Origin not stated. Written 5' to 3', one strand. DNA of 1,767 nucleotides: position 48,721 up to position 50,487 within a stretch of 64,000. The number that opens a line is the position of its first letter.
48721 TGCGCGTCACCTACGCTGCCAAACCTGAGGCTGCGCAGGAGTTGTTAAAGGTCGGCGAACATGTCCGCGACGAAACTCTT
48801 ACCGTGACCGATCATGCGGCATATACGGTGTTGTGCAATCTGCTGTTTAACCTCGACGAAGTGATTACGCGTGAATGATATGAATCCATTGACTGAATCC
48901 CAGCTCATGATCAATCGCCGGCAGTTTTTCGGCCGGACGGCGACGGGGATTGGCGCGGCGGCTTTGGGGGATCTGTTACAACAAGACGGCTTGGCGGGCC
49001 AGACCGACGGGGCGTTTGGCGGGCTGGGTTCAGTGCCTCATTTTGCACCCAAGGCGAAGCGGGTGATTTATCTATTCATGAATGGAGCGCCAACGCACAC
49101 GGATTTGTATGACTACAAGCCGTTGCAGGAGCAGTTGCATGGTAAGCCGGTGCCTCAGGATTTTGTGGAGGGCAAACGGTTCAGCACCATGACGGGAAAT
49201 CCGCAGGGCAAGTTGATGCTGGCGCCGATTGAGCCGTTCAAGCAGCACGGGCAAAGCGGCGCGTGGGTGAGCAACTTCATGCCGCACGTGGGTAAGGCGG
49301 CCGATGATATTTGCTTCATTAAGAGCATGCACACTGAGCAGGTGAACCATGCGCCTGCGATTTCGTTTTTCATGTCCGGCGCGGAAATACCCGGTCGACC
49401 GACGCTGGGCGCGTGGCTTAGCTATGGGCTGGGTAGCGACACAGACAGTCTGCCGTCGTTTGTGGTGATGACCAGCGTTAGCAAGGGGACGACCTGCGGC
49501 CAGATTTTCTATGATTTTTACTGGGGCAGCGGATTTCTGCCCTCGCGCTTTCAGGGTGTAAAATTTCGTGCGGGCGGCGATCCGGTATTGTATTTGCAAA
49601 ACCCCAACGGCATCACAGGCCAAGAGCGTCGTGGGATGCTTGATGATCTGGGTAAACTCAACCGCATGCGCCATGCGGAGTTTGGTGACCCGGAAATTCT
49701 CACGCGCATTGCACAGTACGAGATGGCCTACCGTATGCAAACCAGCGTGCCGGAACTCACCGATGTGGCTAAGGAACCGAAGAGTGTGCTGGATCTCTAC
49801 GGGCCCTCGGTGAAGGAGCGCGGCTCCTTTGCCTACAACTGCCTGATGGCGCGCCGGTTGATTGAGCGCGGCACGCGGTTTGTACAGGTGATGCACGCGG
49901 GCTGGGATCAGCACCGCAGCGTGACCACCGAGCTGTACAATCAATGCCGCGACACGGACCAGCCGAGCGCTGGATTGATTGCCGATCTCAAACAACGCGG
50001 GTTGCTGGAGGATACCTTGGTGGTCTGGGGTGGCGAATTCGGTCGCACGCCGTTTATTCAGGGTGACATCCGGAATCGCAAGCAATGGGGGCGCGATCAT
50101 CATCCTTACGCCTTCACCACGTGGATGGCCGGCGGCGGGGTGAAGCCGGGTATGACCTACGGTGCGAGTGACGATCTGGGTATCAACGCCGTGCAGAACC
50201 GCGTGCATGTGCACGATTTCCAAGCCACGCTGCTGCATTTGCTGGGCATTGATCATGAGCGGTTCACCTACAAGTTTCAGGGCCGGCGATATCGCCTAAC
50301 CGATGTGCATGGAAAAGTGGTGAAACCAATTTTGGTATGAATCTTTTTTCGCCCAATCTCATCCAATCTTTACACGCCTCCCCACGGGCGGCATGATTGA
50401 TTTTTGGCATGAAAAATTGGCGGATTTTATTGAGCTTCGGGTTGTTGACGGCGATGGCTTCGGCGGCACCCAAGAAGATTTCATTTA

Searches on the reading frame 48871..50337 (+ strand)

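Call 39: search_protein_families(library=pfam, proteins=[window:48871-50337:+], max_evalue=0.0001)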
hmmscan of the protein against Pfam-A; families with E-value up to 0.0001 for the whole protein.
window:48871-50337:+ (489 aa): 1 family
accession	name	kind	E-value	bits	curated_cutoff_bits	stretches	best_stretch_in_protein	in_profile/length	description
PF07394.17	DUF1501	-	4.2e-153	510.6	27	1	62-488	1-390/390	Protein of unknown function (DUF1501)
